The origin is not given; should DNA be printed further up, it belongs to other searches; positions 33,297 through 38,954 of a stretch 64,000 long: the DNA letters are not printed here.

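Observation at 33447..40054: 1785-aa twin-arginine-signal lectin/toxin-like protein co-operonic with tatA-tatB-tatC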

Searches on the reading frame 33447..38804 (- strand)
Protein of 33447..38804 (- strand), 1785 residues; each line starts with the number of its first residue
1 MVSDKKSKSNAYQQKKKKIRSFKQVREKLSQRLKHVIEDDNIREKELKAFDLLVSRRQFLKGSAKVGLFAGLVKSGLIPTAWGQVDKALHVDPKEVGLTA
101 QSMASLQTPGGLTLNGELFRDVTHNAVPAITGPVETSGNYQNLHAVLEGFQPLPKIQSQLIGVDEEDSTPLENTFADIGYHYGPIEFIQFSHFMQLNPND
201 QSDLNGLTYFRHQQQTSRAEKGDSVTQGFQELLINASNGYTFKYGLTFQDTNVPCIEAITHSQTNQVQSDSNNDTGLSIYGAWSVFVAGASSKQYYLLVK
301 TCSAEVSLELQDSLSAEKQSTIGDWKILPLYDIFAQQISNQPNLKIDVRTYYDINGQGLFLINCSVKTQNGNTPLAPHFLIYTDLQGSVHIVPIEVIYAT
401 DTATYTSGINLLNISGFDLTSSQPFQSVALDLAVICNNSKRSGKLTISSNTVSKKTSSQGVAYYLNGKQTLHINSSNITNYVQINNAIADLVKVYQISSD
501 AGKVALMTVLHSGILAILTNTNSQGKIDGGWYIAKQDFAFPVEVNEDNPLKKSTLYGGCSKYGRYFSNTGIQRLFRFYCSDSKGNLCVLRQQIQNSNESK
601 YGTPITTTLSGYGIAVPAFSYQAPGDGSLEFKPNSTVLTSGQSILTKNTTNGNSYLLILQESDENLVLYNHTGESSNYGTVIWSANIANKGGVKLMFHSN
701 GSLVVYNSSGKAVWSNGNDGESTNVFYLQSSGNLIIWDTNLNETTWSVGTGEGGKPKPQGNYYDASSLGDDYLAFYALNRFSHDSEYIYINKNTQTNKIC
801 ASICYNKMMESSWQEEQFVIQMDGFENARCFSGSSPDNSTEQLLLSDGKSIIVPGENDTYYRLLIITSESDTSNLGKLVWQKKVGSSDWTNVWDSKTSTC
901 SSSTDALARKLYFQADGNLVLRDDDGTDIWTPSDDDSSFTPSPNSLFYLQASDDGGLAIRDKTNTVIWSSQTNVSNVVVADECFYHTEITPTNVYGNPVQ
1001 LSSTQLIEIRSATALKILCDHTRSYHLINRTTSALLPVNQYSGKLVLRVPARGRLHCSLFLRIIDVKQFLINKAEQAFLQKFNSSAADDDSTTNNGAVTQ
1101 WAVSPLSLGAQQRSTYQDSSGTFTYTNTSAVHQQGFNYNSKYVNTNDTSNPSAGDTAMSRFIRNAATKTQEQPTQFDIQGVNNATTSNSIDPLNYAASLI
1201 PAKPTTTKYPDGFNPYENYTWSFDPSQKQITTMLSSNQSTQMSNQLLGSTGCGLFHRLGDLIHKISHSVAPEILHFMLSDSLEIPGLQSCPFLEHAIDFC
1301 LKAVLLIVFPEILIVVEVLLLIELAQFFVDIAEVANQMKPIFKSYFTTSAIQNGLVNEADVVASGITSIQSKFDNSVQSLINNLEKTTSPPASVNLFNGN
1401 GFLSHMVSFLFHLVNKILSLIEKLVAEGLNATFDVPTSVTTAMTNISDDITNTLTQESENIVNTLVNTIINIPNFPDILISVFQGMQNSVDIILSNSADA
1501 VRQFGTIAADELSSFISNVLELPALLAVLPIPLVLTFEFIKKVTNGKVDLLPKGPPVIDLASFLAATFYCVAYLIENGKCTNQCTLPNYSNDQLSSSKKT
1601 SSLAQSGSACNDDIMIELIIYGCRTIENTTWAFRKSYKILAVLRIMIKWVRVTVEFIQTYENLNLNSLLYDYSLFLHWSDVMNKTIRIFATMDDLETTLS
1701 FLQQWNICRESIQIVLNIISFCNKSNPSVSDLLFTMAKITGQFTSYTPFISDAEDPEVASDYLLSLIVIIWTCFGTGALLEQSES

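Call 7: search_protein_families(library=pfam, proteins=[window:33447-38804:-], max_evalue=1)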
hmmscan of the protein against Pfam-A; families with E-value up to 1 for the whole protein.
window:33447-38804:- (1785 aa): 2 families
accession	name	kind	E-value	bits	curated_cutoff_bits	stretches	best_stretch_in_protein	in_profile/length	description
PF01453.30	B_lectin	-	4e-08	34.1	32.4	2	680-746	1-73/105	D-mannose binding lectin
PF10518.14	TAT_signal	-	0.03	14.7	22.7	1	54-64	2-12/21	TAT (twin-arginine translocation) pathway signal sequence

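Call 8: search_protein_families(library=ncbifam, proteins=[window:33447-38804:-], max_evalue=1)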
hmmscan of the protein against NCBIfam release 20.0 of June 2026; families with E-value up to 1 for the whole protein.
window:33447-38804:- (1785 aa): 2 families
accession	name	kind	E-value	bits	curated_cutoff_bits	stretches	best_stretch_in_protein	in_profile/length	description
NF033557.1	LLB_putidacin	subfamily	2.1e-16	60.1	275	3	634-738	138-235/274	putidacin L1 family lectin-like bacteriocin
TIGR01409.1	TAT_signal_seq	domain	0.17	12.3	16.7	1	54-72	1-19/29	twin-arginine translocation signal domain-containing protein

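Call 10: find_homologous_proteins(query=window:33447-38804:-)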
Query window:33447-38804:- (1785 aa): 3 proteins with E <= 0.001 among 7916 candidates.
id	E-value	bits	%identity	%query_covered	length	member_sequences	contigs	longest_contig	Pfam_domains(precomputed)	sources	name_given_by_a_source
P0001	0.0e+0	4034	100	100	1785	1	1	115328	PF01453.31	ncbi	ncbi:MAG: hypothetical protein AAGA27_00355 [Pseudomonadota bacterium]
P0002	0.0e+0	1577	47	100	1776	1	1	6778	PF01453.31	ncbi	ncbi:MAG: hypothetical protein AAGA27_08100 [Pseudomonadota bacterium]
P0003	3.1e-165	570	35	45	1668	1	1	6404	-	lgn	-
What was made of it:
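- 33447..38804 (-): Giant ORF, 1785 aa (196.9 kDa); GC3 0.296 against 0.416 +/- 0.047 for neighbouring genes. Identical to the NCBI MAG protein AAGA27_00355, annotated 'hypothetical protein' (call 10).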

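Call 12: find_encoding_contigs(protein=P0002, flank=10000)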
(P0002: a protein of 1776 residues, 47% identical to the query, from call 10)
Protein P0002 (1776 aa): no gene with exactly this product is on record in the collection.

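Call 13: find_encoding_contigs(protein=P0003, flank=10000)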
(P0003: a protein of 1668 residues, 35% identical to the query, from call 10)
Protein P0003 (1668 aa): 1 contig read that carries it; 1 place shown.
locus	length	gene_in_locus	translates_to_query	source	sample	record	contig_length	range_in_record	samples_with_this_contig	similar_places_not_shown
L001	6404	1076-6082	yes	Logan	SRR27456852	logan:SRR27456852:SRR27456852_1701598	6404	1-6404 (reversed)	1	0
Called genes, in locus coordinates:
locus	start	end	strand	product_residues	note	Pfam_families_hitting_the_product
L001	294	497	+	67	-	PF02416:TatA_B_E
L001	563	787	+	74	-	PF02416:TatA_B_E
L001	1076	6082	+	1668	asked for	-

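Call 18: find_related_loci(query=A1, collection=genome_contigs, flank=10000)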
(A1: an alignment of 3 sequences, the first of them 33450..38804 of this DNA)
Query A1 (1785 aa) in genome_contigs; peptide patterns used: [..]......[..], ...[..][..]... (x = any residue, [..] = any of these).
429 stretches matched a pattern; 1 encode a relative of the query (tblastn E <= 1e-3); 1 distinct loci.
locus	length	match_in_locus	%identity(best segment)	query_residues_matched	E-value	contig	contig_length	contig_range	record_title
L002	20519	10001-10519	31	12-195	1e-19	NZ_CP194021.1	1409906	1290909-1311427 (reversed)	Vibrio sinus strain S4M6 chromosome C2, complete sequence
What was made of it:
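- Tried and rejected: The GTDB genome scan found only the Vibrio sinus homologue (call 18).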

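Call 19: find_related_loci(query=A1, collection=metagenome_contigs, flank=10000)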
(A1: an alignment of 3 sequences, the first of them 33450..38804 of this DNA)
Query A1 (1785 aa) in metagenome_contigs; peptide patterns used: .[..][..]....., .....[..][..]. (x = any residue, [..] = any of these).
600 stretches matched a pattern, but none encodes a relative of the query by tblastn (E <= 1e-3).

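Call 22: search_protein_families(library=pfam, proteins=[L002:10007-14668:+, L002:9265-9534:+, L002:7535-8869:+, L002:14827-15714:+, L002:15752-16180:+, P0002, P0003], max_evalue=0.1)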
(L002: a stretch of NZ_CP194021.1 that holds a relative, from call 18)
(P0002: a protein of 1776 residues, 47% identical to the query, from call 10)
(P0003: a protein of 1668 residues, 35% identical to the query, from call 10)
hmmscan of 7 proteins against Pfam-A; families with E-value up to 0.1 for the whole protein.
L002:10007-14668:+ (1553 aa): 0 families

L002:9265-9534:+ (89 aa): 3 families
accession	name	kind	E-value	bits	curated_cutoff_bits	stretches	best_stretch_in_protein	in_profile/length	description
PF07383.17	DUF1496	-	0.00033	20.5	20.2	1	35-60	11-36/53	Protein of unknown function (DUF1496)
PF11912.13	CfaA_B_C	-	0.0028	18.1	28.6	1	1-66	1-59/206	Counting factor-associated protein A/B/C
PF09716.15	ETRAMP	-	0.012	16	29.1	1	1-35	1-35/81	Malarial early transcribed membrane protein (ETRAMP)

L002:7535-8869:+ (444 aa): 3 families
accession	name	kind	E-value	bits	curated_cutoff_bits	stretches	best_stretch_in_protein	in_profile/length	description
PF07690.21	MFS_1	-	3.2e-33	115.5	33.4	2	43-228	2-188/347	Major Facilitator Superfamily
PF00083.30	Sugar_tr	-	1.2e-20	74.2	22.3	2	70-214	44-193/452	Sugar (and other) transporter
PF06779.20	MFS_4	-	7e-07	29.4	26.3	1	63-415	19-362/364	Uncharacterised MFS-type transporter YbfB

L002:14827-15714:+ (295 aa): 4 families
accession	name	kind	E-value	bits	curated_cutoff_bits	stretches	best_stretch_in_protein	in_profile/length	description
PF03466.25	LysR_substrate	-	1.4e-19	70.8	28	1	94-283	4-205/209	LysR substrate binding domain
PF00126.33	HTH_1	-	3.2e-14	53.1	26.6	1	9-67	2-60/60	Bacterial regulatory helix-turn-helix protein, lysR family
PF13556.12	HTH_30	-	0.00034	20.8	27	1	21-52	13-44/59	PucR C-terminal helix-turn-helix domain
PF25213.1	HVO_A0261_N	-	0.04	14.2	35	1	27-80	31-81/86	HVO_A0261 N-terminal domain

L002:15752-16180:+ (142 aa): 0 families

P0002 (1776 aa): 2 families
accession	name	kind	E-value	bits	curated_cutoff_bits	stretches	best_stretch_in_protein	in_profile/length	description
PF01453.30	B_lectin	-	6.6e-07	30.2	32.4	1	696-763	1-74/105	D-mannose binding lectin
PF17446.7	LtuA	-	0.015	16.3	25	1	851-881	15-44/46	Late transcription unit A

P0003 (1668 aa): 0 families

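Call 24: find_homologous_proteins(query=L002:10007-14665:+)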
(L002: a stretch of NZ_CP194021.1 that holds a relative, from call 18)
Query L002:10007-14665:+ (1553 aa): 1 proteins with E <= 0.001 among 8000 candidates.
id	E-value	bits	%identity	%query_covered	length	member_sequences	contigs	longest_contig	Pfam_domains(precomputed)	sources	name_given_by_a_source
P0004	0.0e+0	3534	100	100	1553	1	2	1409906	-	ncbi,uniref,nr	ncbi:hypothetical protein M9194_13345 [Vibrio sp. S4M6]|uniref:hypothetical protein n=1 Tax=Vibrio s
